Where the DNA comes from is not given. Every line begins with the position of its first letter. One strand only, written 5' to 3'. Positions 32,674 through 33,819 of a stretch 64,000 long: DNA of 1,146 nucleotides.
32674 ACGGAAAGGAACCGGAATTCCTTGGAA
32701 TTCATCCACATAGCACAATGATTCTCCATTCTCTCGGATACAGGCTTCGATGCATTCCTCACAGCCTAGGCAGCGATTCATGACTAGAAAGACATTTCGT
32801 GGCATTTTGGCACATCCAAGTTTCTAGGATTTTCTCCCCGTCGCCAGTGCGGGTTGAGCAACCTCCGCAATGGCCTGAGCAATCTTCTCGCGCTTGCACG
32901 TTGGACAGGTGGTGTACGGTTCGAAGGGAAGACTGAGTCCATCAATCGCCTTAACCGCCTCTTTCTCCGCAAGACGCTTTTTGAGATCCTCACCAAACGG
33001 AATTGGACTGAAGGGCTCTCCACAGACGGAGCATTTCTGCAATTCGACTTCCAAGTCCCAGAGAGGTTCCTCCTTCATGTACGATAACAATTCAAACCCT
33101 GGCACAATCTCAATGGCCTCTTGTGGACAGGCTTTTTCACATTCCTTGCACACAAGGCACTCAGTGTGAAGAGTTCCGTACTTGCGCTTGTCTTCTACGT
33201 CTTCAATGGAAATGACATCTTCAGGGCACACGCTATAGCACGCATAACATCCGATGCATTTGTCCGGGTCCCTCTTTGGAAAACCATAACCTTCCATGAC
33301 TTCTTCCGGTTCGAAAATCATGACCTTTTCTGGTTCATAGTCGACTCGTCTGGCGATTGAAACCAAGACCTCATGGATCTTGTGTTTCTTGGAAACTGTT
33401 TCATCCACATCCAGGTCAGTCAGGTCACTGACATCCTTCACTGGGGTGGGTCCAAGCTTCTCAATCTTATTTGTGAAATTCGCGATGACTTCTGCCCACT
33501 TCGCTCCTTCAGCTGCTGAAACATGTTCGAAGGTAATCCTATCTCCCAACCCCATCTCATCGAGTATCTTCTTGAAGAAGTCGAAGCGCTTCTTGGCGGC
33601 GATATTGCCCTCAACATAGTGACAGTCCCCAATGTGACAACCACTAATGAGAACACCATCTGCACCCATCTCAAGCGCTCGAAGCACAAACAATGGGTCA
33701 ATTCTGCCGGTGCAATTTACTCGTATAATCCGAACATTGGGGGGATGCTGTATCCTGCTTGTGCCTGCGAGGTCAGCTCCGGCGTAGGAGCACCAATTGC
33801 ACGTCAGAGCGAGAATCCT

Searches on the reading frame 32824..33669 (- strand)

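Call 80: search_protein_families(library=pfam, proteins=[window:32824-33669:-], max_evalue=0.0001)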
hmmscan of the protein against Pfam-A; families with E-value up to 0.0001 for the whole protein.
window:32824-33669:- (281 aa): 8 families
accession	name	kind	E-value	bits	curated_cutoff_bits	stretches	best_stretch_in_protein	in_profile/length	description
PF02662.21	FlpD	-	1.2e-23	83.9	22.3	1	2-73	51-123/123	Methyl-viologen-reducing hydrogenase, delta subunit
PF00037.32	Fer4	-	3.3e-11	43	21.1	1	132-154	2-24/24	4Fe-4S binding domain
PF12838.12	Fer4_7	-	1.7e-09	38.4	27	1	137-185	1-52/52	4Fe-4S dicluster domain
PF13187.11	Fer4_9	-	2.8e-08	34.1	27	1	137-186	1-52/52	4Fe-4S dicluster domain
PF14697.11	Fer4_21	-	7.2e-08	32.9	35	1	134-187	4-58/59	4Fe-4S dicluster domain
PF12837.12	Fer4_6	-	1.3e-07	31.7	25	1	130-153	1-24/24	4Fe-4S binding domain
PF13237.11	Fer4_10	-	6.8e-07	29.6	25.5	1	131-182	2-53/53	4Fe-4S dicluster domain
PF12797.12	Fer4_2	-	7.2e-06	26.1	24.5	1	131-150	3-22/22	4Fe-4S binding domain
